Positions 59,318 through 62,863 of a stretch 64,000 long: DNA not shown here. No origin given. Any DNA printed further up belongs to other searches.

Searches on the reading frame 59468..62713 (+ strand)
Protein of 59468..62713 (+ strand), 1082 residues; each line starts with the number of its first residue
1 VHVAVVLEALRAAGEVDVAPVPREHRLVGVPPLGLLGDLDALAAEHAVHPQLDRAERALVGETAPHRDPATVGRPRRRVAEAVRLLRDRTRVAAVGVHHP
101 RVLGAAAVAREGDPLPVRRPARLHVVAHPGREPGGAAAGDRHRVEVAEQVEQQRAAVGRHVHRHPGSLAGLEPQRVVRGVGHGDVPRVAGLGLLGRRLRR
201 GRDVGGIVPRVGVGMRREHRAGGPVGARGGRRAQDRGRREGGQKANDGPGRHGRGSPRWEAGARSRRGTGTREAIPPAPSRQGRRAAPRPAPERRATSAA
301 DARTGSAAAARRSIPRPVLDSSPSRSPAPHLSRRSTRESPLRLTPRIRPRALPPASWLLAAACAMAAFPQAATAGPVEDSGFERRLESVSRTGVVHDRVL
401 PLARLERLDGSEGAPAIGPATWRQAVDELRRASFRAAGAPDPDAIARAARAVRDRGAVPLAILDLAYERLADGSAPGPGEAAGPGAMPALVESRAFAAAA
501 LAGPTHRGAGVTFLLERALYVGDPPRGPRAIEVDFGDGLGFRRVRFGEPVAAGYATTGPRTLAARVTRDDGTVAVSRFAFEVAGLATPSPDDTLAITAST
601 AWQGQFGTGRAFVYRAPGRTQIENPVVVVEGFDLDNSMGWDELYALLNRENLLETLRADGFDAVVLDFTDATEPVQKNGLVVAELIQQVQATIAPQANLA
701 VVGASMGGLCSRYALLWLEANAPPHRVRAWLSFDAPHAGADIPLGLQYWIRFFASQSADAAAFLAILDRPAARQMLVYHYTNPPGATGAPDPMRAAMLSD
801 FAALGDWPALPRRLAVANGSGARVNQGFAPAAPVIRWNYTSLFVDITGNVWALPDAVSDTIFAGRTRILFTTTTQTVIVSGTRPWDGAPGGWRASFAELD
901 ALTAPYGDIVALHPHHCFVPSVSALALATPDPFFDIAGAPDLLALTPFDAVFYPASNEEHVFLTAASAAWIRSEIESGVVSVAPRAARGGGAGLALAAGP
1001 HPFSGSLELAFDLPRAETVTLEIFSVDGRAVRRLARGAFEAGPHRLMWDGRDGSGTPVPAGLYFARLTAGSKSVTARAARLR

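Call 48: search_protein_families(library=pfam, proteins=[window:59468-62713:+], max_evalue=0.0001)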
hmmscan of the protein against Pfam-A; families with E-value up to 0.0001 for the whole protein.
window:59468-62713:+ (1082 aa): 1 family
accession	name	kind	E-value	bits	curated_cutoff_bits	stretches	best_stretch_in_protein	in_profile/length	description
PF13860.13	FlgD_ig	-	8.3e-11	42.2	27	1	1013-1071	18-77/79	FlgD Ig-like domain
